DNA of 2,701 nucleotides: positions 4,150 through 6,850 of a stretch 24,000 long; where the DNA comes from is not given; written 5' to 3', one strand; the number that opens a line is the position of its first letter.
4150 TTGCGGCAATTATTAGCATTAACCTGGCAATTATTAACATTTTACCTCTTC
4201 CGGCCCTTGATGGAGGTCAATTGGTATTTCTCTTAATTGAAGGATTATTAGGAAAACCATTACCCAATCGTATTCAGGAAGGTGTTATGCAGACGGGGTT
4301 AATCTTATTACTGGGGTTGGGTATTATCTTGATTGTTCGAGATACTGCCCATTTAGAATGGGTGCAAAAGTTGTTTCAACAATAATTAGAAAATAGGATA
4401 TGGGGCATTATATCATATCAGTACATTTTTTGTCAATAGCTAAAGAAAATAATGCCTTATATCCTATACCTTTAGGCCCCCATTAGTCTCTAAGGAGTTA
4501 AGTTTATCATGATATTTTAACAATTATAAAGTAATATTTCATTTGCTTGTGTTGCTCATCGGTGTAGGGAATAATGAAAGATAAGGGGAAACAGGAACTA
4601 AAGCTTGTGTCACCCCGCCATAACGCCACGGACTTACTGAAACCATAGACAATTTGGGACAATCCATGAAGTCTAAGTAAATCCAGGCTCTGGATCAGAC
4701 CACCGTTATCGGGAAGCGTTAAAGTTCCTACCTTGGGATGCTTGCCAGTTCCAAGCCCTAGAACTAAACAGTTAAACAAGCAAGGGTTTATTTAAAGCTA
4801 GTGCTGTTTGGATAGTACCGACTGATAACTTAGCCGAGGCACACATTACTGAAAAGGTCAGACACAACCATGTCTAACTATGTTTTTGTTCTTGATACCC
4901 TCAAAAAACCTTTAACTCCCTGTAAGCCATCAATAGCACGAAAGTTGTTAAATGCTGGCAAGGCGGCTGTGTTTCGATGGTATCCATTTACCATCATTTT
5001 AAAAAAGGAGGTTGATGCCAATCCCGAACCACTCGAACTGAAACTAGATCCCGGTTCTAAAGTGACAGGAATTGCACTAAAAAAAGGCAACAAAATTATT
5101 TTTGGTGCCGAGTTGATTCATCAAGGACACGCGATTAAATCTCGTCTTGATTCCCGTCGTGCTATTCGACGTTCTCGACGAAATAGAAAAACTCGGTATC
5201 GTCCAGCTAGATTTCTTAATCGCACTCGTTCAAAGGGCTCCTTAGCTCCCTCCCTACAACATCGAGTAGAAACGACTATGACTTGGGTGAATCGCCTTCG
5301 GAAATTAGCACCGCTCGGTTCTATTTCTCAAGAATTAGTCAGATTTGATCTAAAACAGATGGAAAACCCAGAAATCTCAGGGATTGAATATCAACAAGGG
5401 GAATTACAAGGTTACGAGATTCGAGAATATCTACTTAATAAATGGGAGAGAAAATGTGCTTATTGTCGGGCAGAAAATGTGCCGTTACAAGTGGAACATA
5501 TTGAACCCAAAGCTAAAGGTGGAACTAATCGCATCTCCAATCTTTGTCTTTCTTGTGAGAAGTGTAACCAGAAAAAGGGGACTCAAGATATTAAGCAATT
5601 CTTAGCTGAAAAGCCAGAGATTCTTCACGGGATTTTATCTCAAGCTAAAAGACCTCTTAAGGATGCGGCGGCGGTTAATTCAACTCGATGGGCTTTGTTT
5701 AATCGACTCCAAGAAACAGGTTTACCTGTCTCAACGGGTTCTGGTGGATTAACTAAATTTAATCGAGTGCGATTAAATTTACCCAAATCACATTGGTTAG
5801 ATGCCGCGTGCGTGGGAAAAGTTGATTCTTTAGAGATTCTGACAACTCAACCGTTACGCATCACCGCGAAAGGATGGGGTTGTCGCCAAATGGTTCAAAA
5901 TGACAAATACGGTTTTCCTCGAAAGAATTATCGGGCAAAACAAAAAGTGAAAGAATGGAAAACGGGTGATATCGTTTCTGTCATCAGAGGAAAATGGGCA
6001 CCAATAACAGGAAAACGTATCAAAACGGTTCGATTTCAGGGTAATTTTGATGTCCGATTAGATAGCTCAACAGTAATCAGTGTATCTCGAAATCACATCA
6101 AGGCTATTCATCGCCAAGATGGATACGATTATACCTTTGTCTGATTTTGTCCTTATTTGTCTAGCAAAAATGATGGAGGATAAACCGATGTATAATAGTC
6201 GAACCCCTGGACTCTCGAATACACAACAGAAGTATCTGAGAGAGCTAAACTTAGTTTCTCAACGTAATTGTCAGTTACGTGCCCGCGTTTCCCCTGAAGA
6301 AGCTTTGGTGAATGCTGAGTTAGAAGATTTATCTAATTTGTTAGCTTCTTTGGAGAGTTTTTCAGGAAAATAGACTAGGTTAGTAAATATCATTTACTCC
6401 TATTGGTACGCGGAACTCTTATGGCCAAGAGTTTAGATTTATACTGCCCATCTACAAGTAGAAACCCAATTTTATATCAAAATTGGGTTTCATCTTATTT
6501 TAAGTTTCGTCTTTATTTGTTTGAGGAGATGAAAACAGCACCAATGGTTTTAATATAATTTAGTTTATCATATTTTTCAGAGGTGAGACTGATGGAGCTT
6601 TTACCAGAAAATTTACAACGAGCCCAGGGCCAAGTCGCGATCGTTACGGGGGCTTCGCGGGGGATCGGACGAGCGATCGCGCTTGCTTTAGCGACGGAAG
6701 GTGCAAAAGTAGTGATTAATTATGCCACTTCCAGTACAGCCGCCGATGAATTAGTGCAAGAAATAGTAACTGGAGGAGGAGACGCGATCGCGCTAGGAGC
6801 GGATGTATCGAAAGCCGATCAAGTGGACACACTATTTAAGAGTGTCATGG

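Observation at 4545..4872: Candidate omega-RNA (HEARO-class) scaffold and guide upstream of iscB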

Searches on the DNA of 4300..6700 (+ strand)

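Call 5: search_rna_families(source=window, start=4300, end=6700, threshold=evalue, max_evalue=1, show_alignments=0)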
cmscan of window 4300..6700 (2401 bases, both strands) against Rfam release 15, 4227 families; matches with E-value up to 1: 2.
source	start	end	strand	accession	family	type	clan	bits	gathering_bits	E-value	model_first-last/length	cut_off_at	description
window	4677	4849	+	RF02033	HEARO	Gene;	-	86.5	83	1.7e-17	1-211/211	no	HNH endonuclease-associated RNA and ORF (HEARO) RNA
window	6456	6537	-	RF02618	SSRC34_2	Gene; sRNA;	-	27.7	48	0.083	1-125/125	no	Streptococcus sRNA 34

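Call 24: build_rna_model(alignment_id=A5)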
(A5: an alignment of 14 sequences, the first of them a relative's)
Model R1 built from alignment A5 (14 sequences, 276 columns); structure: RNAalifold consensus.
model positions 216; base pairs 45; branch points 4; effective number of sequences 2.24; information 0.59 bits per position. Calibrated on 0.2 Mb of random sequence (short: E-values are rough).
structure used (alignment columns):
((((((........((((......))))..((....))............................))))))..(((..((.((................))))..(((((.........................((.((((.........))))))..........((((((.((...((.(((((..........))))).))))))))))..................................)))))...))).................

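Call 25: search_with_rna_model(model_id=R1, source=window, max_evalue=1, show_alignments=2)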
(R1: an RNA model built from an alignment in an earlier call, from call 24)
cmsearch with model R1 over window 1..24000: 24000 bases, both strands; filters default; matches with E-value up to 1: 1.
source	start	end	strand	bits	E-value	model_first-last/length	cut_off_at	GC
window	4658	4849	+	84.3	4.3e-20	1-216/216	no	0.44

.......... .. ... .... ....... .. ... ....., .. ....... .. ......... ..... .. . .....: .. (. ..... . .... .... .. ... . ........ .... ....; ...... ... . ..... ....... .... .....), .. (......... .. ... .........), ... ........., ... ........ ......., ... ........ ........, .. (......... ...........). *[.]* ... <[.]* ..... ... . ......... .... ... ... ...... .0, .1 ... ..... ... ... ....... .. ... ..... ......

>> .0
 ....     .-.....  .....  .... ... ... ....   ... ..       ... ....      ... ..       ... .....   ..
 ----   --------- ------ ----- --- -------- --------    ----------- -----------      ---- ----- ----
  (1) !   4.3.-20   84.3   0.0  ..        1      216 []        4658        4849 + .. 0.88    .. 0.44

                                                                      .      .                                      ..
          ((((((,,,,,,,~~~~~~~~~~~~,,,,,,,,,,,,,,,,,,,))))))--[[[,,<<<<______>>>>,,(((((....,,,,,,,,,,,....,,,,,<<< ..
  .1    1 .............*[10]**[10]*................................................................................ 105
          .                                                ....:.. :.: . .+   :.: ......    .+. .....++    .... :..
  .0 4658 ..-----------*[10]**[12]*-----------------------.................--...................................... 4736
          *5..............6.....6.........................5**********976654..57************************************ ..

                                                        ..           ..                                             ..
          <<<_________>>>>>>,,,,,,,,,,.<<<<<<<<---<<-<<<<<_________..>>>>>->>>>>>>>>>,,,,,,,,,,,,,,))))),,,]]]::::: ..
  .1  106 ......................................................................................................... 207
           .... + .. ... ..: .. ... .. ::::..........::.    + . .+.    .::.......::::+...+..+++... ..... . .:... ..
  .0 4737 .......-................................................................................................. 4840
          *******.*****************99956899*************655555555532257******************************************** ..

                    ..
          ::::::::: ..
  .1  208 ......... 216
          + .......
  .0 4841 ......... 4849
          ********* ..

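Call 26: search_with_rna_model(model_id=R1, sources=[window, L001, L002, L003, L004, L005, L006, L007, L008, L009, L010, L011, L012, L013, L014, L015, L016, L017, L018, L019, L020, L021, L022, L023, L024, L025, L026, L027, L028, L029, L030, L031, L032, L033, L034, L035, L036, L037, L038, L039, L040, L041, L042, L043, L044, L045, L046, L047, L048, L049, L050, L051, L052, L053, L054, L055, L056, L057, L058, L059, L060, L061, L062, L063, L064, L065, L066, L067, L068, L069, L070, L071, L072, L073, L074, L075, L076, L077, L078], max_evalue=0.01, make_alignment=true)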
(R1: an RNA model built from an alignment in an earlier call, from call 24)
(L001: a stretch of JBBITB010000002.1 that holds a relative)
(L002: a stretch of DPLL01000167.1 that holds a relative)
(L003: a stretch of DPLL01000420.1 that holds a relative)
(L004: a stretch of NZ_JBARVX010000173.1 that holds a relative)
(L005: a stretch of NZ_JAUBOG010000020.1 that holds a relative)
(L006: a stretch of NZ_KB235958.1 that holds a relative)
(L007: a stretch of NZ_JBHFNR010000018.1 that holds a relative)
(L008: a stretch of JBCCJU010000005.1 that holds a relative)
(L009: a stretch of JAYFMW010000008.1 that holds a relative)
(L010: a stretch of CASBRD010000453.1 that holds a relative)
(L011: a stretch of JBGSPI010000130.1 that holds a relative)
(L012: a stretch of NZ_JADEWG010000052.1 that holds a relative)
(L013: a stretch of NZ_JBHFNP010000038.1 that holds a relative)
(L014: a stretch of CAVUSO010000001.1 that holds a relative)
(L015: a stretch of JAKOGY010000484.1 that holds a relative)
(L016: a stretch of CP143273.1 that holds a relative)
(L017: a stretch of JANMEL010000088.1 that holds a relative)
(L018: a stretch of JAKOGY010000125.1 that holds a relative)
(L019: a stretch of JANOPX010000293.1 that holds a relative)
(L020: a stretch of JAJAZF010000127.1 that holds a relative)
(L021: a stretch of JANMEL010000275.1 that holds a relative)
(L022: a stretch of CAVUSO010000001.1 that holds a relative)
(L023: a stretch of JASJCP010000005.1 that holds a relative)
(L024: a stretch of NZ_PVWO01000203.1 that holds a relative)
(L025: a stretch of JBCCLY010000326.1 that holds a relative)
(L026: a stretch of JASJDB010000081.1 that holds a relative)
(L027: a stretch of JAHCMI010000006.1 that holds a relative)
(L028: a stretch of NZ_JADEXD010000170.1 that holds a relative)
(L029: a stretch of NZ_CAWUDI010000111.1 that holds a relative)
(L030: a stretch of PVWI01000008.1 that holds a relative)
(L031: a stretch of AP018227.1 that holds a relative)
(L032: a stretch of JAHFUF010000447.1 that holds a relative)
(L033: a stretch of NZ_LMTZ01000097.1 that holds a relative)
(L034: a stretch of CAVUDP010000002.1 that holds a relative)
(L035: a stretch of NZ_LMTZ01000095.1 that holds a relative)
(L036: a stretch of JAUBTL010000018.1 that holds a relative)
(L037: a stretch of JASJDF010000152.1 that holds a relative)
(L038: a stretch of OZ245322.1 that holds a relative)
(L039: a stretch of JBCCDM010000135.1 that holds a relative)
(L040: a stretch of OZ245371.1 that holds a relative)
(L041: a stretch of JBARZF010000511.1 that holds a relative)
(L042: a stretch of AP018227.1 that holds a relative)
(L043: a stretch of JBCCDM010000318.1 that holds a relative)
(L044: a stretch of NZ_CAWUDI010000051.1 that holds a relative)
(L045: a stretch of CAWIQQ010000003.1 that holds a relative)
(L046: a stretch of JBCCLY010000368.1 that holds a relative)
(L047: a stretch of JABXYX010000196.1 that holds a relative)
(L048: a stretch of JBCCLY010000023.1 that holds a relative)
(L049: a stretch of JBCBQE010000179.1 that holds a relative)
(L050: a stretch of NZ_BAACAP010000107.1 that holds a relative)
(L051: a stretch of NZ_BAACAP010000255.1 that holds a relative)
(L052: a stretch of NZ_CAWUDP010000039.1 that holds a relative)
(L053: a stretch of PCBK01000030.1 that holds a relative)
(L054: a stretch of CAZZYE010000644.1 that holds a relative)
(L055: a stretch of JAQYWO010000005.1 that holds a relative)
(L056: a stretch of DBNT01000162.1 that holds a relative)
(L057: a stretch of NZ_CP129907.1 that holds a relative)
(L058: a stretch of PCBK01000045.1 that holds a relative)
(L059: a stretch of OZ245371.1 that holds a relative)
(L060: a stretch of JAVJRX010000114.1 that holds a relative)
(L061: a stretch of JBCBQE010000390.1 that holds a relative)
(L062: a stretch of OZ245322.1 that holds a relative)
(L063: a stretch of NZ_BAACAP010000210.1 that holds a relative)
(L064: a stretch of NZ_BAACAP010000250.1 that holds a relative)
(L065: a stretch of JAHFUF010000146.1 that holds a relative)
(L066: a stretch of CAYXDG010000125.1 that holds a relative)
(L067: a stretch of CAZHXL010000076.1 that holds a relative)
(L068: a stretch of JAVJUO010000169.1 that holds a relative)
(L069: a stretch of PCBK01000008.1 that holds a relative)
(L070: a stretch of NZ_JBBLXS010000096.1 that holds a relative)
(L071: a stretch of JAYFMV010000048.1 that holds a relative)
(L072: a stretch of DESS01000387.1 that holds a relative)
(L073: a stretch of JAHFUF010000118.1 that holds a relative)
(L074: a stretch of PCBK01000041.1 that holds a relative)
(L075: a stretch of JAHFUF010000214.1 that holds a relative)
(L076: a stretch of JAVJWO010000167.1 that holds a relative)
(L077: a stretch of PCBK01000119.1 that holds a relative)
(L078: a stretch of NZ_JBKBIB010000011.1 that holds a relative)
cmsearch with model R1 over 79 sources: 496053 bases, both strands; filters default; matches with E-value up to 0.01: 69.
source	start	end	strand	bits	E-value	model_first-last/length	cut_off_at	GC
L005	2762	2978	+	210.4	5.2e-50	1-216/216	no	0.44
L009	2761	2981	+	206.8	4.2e-49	1-216/216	no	0.48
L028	2756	2978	+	204.4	1.6e-48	1-216/216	no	0.44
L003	1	221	+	200.4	1.6e-47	1-216/216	no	0.47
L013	2757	2976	+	191.6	2.4e-45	1-216/216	no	0.51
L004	2634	2859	+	189.2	9.4e-45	1-216/216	no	0.46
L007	2745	2965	+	188.9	1.1e-44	1-216/216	no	0.46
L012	1087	1309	+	185.8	6.6e-44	1-216/216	no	0.47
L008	2758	2977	+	183.5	2.4e-43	1-216/216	no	0.51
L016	194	418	+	179.7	2.1e-42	1-216/216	no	0.47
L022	2781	2982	+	176.5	1.3e-41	1-216/216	no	0.48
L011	2743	2983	+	174.3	4.5e-41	1-216/216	no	0.51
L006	2756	2977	+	162.7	3.4e-38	1-216/216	no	0.53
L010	2732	2965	+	161.3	7.7e-38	1-216/216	no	0.46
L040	2750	2979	+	156.4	1.2e-36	1-216/216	no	0.43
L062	2750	2979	+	156.4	1.2e-36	1-216/216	no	0.43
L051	2749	2974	+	155.4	2.2e-36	1-216/216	no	0.4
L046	2097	2313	+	152.2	1.4e-35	1-216/216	no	0.44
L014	2746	2981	+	150.1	4.5e-35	1-216/216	no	0.48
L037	2771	2983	+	150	4.8e-35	1-216/216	no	0.42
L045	2759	2974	+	149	8.4e-35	1-216/216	no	0.49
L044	2760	2975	+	145.6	5.9e-34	1-216/216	no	0.44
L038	2757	2973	+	145.5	6.3e-34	1-216/216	no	0.44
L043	2760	2975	+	144.5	1.1e-33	1-216/216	no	0.5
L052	2758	2975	+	141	7.9e-33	1-216/216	no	0.43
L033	2727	2983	+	140.8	8.8e-33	1-216/216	no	0.46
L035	2727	2983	+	140.8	8.8e-33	1-216/216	no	0.46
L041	2765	2979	+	139.1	2.4e-32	1-216/216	no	0.48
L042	2759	2974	+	136.6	1e-31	1-216/216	no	0.48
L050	2707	2945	+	117.4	5.7e-27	1-216/216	no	0.43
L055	2687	2972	+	115.8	1.4e-26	1-216/216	no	0.48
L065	662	888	+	112.7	8.4e-26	1-216/216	no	0.43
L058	2712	2926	+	110.8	2.4e-25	1-216/216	no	0.51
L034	2738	2946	+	110.2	3.4e-25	1-203/216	no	0.4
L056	2746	2960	+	105.9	4e-24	1-216/216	no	0.52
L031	2733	2939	+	105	6.7e-24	1-216/216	no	0.47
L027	2768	2979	+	95.6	1.4e-21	1-216/216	no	0.38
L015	36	190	+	95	2e-21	1-216/216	no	0.4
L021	2766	2968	+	94.8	2.2e-21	1-216/216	no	0.36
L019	1666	1861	+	94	3.4e-21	1-216/216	no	0.42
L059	2673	2969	+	92.9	6.5e-21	1-216/216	no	0.47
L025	2220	2424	+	91.7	1.3e-20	1-216/216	no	0.36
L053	2697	2927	+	90.5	2.6e-20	1-216/216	no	0.51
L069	2697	2927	+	90.5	2.6e-20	1-216/216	no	0.51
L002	2760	2980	+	87.9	1.2e-19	1-216/216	no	0.46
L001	2762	2980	+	86.2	2.9e-19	1-216/216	no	0.47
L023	2791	2973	+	85.4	4.8e-19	1-216/216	no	0.39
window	4658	4849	+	84.3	9e-19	1-216/216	no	0.44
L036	2744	2961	+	80.9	6e-18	1-216/216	no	0.44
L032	1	154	+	79.7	1.2e-17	70-216/216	5'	0.41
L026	2747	2963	+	79.3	1.5e-17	1-216/216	no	0.39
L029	14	166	+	78.8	2e-17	60-202/216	no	0.37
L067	1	125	+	76.1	9.5e-17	93-216/216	5'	0.4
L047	2776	2979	+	73.4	4.3e-16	1-216/216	no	0.41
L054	106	355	+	71.1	1.6e-15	1-216/216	no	0.5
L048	1248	1484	+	70.7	2.1e-15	1-216/216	no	0.48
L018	2806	2962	+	69.8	3.5e-15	1-216/216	no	0.41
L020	473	674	+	68.9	5.6e-15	1-216/216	no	0.46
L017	872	1068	+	66.5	2.3e-14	1-216/216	no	0.47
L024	2787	2971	+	64.6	6.6e-14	1-216/216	no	0.48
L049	340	523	+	61.7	3.5e-13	1-216/216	no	0.47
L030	2739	2969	+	61.1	5e-13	1-216/216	no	0.44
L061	2700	2923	+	60.9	5.5e-13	1-203/216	no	0.5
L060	2731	2965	+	59.6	1.2e-12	1-216/216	no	0.48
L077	1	140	+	58.4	2.3e-12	79-216/216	5'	0.47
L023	801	911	+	50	2.7e-10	86-192/216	no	0.42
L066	2740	2963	+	49.2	4.3e-10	1-216/216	no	0.43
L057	2746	2959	+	47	1.5e-09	1-216/216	no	0.54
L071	2763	2981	+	23.8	0.00084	1-216/216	no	0.45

Alignment A6: 69 matches aligned to the model, 546 columns, each read 5' to 3' on its own strand. Consensus structure (alignment columns), stored with it:
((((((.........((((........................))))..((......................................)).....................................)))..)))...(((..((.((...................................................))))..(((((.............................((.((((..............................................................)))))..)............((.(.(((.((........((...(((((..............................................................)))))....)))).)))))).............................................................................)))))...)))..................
